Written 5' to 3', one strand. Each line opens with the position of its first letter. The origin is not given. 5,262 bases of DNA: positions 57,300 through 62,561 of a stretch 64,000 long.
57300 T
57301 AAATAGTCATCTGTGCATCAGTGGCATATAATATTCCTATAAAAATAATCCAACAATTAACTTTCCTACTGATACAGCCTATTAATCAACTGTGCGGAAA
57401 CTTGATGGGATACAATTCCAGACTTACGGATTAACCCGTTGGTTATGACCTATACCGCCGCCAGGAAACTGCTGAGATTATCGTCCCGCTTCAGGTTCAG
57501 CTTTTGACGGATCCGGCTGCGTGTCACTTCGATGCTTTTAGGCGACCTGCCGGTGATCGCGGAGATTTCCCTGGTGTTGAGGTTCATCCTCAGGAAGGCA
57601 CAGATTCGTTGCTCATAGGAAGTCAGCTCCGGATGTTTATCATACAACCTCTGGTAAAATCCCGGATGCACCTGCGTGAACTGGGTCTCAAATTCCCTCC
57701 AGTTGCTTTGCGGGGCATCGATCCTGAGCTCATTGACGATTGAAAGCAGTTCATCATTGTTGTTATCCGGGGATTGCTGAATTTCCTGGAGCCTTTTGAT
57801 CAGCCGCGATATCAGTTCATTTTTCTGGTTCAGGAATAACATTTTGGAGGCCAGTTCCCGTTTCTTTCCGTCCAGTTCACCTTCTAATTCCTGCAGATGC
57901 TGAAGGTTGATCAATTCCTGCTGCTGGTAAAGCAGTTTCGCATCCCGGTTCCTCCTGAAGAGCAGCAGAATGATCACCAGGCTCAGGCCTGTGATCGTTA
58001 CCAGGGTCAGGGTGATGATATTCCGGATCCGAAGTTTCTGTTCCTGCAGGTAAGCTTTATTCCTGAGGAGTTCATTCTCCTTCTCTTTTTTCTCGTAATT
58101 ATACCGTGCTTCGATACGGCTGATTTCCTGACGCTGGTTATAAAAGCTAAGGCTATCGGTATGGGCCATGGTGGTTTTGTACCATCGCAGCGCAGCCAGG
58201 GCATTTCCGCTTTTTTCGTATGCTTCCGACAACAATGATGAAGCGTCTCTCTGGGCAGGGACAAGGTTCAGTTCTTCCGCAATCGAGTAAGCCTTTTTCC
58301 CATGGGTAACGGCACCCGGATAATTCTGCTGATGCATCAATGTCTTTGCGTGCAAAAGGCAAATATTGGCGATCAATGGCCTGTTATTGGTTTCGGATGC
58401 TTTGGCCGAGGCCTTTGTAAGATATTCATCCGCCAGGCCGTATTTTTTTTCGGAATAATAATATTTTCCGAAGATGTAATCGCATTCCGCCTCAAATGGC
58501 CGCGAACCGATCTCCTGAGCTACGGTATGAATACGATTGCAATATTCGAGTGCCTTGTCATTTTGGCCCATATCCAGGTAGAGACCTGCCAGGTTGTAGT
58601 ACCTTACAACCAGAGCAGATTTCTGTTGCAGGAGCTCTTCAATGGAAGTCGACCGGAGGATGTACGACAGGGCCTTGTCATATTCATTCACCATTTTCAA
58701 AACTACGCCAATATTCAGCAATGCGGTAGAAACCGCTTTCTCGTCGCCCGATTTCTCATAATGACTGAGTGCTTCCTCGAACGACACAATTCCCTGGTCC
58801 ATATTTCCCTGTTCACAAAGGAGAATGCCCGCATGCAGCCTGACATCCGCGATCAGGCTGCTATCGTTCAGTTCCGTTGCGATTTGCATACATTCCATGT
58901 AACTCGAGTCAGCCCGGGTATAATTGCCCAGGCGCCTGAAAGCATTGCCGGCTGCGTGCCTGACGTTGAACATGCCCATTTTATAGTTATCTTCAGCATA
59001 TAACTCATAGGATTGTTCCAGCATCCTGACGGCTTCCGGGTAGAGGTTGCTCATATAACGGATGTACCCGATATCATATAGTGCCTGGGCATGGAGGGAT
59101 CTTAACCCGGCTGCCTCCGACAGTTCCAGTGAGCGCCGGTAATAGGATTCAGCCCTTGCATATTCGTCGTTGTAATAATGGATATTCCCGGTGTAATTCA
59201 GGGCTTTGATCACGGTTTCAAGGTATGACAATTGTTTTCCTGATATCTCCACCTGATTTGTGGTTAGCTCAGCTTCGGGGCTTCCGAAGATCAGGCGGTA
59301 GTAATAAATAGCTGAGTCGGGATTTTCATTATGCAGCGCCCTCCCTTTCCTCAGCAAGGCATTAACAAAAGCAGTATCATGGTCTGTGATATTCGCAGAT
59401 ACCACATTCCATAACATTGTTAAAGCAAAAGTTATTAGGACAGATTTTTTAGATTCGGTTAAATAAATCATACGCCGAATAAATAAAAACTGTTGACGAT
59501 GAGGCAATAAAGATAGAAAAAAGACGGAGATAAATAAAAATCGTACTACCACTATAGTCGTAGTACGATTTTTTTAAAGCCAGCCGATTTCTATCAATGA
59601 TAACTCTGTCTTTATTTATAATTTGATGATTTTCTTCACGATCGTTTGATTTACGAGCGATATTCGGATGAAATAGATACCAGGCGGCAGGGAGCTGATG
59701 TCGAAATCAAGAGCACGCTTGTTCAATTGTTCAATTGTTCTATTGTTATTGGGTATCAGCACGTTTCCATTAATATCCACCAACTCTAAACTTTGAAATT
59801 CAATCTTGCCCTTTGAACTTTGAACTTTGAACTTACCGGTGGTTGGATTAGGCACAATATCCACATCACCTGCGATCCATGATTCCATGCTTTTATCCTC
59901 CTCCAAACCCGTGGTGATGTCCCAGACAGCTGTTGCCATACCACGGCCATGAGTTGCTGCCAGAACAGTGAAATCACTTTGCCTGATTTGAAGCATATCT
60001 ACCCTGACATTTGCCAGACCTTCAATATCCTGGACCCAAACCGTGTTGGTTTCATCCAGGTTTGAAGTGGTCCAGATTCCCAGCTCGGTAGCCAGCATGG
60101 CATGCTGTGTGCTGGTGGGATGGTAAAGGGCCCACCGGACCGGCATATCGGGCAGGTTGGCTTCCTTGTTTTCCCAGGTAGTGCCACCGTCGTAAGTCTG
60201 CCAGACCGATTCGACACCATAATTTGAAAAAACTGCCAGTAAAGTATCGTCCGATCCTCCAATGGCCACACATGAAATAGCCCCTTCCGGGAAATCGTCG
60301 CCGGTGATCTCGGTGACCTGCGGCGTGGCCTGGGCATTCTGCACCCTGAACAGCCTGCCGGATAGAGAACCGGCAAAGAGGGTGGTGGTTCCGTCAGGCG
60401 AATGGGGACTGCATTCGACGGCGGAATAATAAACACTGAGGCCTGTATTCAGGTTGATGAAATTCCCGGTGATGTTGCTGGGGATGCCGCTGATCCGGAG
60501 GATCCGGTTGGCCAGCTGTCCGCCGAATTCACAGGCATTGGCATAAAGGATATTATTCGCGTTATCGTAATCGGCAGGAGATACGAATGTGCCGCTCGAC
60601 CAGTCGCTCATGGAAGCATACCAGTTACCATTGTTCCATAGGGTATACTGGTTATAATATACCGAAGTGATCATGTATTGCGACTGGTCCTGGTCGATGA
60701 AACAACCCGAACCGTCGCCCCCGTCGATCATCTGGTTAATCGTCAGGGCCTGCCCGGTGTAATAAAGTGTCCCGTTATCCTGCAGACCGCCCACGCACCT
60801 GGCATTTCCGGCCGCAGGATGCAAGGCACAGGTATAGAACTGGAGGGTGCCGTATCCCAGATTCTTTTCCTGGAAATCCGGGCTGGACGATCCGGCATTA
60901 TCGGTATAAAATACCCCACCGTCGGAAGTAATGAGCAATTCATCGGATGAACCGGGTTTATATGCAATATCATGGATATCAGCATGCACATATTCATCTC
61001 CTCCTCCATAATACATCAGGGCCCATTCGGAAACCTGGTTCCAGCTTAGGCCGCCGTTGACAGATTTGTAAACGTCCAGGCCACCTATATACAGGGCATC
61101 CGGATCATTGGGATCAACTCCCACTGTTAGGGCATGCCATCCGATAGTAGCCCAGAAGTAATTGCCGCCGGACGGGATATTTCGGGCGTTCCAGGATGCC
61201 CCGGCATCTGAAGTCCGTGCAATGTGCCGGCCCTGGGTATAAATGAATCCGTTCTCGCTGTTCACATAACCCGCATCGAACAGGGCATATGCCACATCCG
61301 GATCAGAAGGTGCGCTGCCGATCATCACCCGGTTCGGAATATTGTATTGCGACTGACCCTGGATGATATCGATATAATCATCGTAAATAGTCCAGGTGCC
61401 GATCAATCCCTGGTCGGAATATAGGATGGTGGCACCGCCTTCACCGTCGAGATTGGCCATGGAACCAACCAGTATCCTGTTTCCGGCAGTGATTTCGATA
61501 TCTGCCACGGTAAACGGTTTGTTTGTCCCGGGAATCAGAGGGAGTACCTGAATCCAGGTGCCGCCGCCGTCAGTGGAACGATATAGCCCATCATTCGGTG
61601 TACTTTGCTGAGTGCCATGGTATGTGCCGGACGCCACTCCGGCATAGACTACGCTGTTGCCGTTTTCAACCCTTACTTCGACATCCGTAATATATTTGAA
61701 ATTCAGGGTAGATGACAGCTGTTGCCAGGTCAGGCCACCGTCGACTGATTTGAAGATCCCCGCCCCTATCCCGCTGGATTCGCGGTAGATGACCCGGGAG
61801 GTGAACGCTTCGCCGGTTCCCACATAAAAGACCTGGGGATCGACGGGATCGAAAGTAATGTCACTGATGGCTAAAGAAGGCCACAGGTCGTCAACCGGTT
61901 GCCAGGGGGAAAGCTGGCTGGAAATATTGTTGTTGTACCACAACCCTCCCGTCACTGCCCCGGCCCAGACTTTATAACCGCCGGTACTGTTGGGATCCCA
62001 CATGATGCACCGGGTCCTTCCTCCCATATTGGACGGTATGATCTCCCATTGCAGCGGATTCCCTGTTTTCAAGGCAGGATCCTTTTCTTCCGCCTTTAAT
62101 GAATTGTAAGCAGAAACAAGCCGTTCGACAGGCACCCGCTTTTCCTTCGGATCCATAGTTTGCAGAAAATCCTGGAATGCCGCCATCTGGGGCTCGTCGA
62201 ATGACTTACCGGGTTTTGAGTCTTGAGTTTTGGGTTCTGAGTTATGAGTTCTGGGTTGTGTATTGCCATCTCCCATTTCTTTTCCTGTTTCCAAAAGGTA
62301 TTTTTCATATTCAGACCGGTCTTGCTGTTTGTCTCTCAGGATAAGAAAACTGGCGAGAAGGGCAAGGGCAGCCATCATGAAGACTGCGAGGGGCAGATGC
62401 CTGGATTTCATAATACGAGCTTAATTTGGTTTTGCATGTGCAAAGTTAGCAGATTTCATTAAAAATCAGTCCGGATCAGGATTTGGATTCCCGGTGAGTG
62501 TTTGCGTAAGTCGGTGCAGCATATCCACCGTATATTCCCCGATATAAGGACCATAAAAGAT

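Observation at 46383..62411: Co-directional array of six T9SS cargo genes sharing one C-terminal module but carrying unrelated passenger domains, with an embedded TPR-LuxR sensor and a stand-alone reductase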

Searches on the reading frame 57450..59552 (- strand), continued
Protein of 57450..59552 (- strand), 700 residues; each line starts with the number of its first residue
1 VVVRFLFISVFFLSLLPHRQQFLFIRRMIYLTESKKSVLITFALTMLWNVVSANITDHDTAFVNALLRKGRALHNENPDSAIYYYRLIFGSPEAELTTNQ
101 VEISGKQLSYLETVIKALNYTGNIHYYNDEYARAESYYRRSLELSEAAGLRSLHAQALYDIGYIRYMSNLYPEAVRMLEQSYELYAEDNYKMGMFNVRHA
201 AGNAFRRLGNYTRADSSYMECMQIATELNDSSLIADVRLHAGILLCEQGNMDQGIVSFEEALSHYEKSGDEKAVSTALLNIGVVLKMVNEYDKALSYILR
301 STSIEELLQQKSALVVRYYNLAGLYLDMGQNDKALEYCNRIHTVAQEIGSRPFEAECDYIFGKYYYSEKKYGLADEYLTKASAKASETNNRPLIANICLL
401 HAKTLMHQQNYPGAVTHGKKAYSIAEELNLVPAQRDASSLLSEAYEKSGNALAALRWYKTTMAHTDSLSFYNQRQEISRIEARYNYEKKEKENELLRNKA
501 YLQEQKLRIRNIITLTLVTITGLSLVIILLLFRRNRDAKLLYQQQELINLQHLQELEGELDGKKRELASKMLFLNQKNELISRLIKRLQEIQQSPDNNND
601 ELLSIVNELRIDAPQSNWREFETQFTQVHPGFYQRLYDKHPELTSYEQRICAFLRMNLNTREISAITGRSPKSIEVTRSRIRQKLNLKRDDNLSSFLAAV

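Call 67: find_encoding_contigs(protein=P0064, flank=10000, max_places=1)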
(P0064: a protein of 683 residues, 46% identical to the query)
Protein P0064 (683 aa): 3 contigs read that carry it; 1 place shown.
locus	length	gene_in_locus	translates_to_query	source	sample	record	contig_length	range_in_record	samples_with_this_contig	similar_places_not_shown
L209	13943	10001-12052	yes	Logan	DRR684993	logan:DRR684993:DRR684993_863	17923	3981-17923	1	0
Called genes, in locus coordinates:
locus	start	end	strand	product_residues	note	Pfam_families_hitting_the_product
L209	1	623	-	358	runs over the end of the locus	-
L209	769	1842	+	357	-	PF00266:Aminotran_5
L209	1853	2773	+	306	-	PF00389:2-Hacid_dh, PF02826:2-Hacid_dh_C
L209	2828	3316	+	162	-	PF05635:23S_rRNA_IVP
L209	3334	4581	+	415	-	PF06245:DUF1015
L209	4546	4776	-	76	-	-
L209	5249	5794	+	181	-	PF13560:HTH_31 (weak), PF12844:HTH_19 (weak), PF01381:HTH_3 (weak)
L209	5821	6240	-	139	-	PF00334:NDK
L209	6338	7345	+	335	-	PF01368:DHH, PF02272:DHHA1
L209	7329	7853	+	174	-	PF00254:FKBP_C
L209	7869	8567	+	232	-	PF01346:FKBP_N, PF00254:FKBP_C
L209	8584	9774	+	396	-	PF08442:ATP-grasp_2, PF24948:Citrate_synth_N, PF00549:Ligase_CoA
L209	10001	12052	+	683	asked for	PF07719:TPR_2 (faint), PF13174:TPR_6 (faint), PF13424:TPR_12, PF13424:TPR_12 (weak), PF13424:TPR_12, PF17874:TPR_MalT, PF00515:TPR_1 (weak), PF13424:TPR_12, +6 more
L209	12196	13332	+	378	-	PF07993:NAD_binding_4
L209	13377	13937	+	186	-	-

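Call 68: find_encoding_contigs(protein=P0082, flank=10000, max_places=1)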
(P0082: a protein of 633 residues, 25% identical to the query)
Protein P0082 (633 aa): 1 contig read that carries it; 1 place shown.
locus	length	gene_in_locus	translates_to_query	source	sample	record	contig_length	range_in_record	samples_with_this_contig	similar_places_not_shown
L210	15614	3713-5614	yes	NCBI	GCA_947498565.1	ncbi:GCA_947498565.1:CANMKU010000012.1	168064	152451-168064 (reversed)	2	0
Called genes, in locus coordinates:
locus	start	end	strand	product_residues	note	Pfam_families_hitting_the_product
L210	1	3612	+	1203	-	PF23623:GBD_IRG7_N (faint), PF07198:DUF1410 (faint), PF13585:CHU_C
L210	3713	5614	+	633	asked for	PF14938:SNAP (faint), PF13181:TPR_8 (faint), PF00515:TPR_1 (weak), PF13424:TPR_12, PF00515:TPR_1 (weak), PF07719:TPR_2 (weak), PF13432:TPR_16 (weak), PF13424:TPR_12 (weak), +5 more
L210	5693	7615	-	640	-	PF00722:Glyco_hydro_16 (faint), PF02368:Big_2, PF18962:Por_Secre_tail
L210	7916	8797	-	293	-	-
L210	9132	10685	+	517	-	-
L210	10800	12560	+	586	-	PF12708:Pect-lyase_RHGA_epim (faint), PF17957:Big_7, PF18962:Por_Secre_tail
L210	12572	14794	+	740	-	PF22842:Pel9A-like_beta_helix, PF07602:DUF1565 (faint), PF18962:Por_Secre_tail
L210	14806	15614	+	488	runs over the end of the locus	PF18962:Por_Secre_tail (weak)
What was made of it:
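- Closest known: Bacteroidota membrane-anchored TPR regulators with a C-terminal LuxR/GerE-type HTH. Same: A distant Tenacibaculum relative also sits among T9SS cargo genes (call 68).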

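Call 95: search_protein_families(library=pfam, alignment_id=A3, max_evalue=0.01)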
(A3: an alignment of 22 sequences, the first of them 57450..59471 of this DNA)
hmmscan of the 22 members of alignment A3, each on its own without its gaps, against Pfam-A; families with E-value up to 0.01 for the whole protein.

A. member 1, window:57450-59471:- (673 aa): 13 families
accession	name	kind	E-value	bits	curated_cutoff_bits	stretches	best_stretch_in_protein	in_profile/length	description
PF13424.12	TPR_12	-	3.8e-35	120.3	30.1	4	89-159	4-76/77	Tetratricopeptide repeat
PF07719.23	TPR_2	-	2.7e-18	64.9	27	1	89-118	2-31/34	Tetratricopeptide repeat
PF00515.34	TPR_1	-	8.5e-16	57.5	27.8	2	291-314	4-27/34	Tetratricopeptide repeat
PF13374.12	TPR_10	-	5.9e-12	45.6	27.5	0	89-120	3-34/42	Tetratricopeptide repeat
PF13176.12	TPR_7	-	1.6e-09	37.5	27.9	0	172-203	3-34/36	Tetratricopeptide repeat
PF13181.12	TPR_8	-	1.2e-08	34.9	25.7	0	291-313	4-26/34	Tetratricopeptide repeat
PF13432.12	TPR_16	-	2.7e-08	34.5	32.7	1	95-158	4-61/65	Tetratricopeptide repeat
PF13174.12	TPR_6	-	5.1e-07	30.4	26.3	0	209-241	1-33/33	Tetratricopeptide repeat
PF13428.12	TPR_14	-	1.2e-06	29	23.5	0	291-315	4-28/44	Tetratricopeptide repeat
PF00196.25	GerE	-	0.0007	19.6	23.5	0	616-663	3-50/57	Bacterial regulatory proteins, luxR family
PF14938.12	SNAP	-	0.0011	18.9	25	1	173-314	40-181/282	Soluble NSF attachment protein, SNAP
PF12895.13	ANAPC3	-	0.0029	18.3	27.2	0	300-387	1-75/82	Anaphase-promoting complex, cyclosome, subunit 3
PF14559.12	TPR_19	-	0.0054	17.5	25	0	280-314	17-51/68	Tetratricopeptide repeat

B. families by the number of members that match (of 22 scanned): 32 families (the first 25 are shown)
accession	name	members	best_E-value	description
PF13424.12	TPR_12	22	2.3e-38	Tetratricopeptide repeat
PF07719.23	TPR_2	22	7.4e-27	Tetratricopeptide repeat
PF00515.34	TPR_1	22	2.9e-20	Tetratricopeptide repeat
PF13181.12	TPR_8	22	1.1e-17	Tetratricopeptide repeat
PF13374.12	TPR_10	22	2.9e-16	Tetratricopeptide repeat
PF17874.7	TPR_MalT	21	2.6e-18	MalT-like TPR region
PF13176.12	TPR_7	21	1e-13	Tetratricopeptide repeat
PF13432.12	TPR_16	21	3.2e-12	Tetratricopeptide repeat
PF13428.12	TPR_14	19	5.8e-09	Tetratricopeptide repeat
PF13174.12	TPR_6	15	6e-08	Tetratricopeptide repeat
PF14559.12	TPR_19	13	4.2e-08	Tetratricopeptide repeat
PF00196.25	GerE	10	0.00051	Bacterial regulatory proteins, luxR family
PF10602.15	RPN7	6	3.3e-06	26S proteasome subunit RPN7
PF13431.12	TPR_17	6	4.9e-06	Tetratricopeptide repeat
PF14938.12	SNAP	4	2e-07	Soluble NSF attachment protein, SNAP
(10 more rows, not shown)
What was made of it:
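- The HTH is below Pfam's cutoff in every family member tested (call 95).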

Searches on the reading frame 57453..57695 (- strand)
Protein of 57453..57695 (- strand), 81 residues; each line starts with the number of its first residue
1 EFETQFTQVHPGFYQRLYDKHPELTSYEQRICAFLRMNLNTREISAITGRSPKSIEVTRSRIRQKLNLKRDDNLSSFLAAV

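Call 96: search_solved_structures(query=window:57453-57695:-, max_evalue=1)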
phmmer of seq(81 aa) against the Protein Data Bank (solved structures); distinct sequences matched with E-value up to 1: 4.
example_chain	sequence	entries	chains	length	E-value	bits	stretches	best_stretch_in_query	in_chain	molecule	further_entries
7dwm_A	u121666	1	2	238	0.037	17.8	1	24-68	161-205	Transcriptional regulator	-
8a5r_AAA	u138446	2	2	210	0.076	16.8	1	26-74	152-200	Light-activated DNA-binding protein EL222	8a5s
3mzy_A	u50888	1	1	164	0.12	16.2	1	24-73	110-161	RNA polymerase sigma-H factor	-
3p7n_A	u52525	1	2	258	0.12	16.2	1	27-74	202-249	Sensor histidine kinase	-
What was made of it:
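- On LuxR/GerE-type transcription regulator: PDB hits to LuxR-type HTHs are weak (E 0.04-0.12) (calls 95, 96).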

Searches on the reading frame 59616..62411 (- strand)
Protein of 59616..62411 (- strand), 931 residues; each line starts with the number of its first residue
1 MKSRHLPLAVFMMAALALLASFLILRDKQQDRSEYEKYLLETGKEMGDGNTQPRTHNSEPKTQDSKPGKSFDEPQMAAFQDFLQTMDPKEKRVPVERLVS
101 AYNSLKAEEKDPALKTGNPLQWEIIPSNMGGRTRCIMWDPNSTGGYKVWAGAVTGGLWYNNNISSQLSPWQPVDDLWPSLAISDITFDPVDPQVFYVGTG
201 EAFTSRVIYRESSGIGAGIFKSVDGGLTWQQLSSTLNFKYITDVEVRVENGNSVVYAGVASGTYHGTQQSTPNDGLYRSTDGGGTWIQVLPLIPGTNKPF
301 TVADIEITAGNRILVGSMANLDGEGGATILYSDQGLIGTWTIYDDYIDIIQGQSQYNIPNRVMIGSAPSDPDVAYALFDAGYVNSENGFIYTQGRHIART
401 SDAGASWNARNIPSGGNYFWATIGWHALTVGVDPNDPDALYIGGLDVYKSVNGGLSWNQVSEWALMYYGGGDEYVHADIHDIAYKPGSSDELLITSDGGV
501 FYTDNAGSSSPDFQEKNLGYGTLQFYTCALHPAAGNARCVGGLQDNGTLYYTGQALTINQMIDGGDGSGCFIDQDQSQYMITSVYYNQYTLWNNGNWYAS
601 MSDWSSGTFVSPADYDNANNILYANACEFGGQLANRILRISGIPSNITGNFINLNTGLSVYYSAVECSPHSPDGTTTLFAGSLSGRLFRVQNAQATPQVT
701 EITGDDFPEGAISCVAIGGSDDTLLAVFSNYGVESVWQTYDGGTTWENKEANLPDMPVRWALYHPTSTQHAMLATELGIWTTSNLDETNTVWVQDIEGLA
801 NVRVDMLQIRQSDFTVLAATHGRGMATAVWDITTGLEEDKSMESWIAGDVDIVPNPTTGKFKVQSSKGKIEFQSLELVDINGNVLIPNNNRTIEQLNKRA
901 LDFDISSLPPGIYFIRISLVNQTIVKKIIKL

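Call 3: search_protein_families(library=pfam, proteins=[window:59616-62411:-], max_evalue=0.01)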
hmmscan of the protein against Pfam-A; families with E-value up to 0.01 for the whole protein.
window:59616-62411:- (931 aa): 3 families
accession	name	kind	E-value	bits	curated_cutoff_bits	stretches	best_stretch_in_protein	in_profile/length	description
PF18962.6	Por_Secre_tail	-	8e-12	45.7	27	1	853-929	2-74/75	Secretion system C-terminal sorting domain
PF15902.12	Sortilin-Vps10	-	1.6e-09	37.5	33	0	735-784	2-52/446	Sortilin, neurotensin receptor 3,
PF14870.12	PSII_BNR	-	0.0018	18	27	0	374-417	17-60/303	Photosynthesis system II assembly factor YCF48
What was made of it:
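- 59616..62411 (-): g8: T9SS cargo, Sortilin/BNR-type propeller protein. Its tail is 59616-59855. It has its own promoter box and its own terminator. Pfam Sortilin-Vps10 and Por_Secre_tail (call 3).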

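Call 28: search_protein_families(library=ncbifam, proteins=[window:59616-62411:-], max_evalue=0.001)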
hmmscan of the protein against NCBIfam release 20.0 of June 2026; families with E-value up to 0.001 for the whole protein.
window:59616-62411:- (931 aa): 3 families
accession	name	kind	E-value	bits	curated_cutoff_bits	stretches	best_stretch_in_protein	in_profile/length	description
TIGR04183.1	Por_Secre_tail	domain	1.5e-10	40.9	23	1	852-930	1-71/72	T9SS type A sorting domain-containing protein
NF045728.1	glycosyl_F510_1955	equivalog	9.4e-10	38.2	175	0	217-289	72-130/246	F510_1955 family glycosylhydrolase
NF038113.1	T9SSA_dep_M36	equivalog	1.3e-06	26.9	885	1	849-929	792-867/869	T9SS-dependent M36 family metallopeptidase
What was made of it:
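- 59616..62411 (-): TIGR04183 40.9 bits (call 28).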

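Call 39: search_solved_structures(query=window:59616-62411:-, max_evalue=0.01)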
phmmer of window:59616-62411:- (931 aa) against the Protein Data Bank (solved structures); distinct sequences matched with E-value up to 0.01: 0.
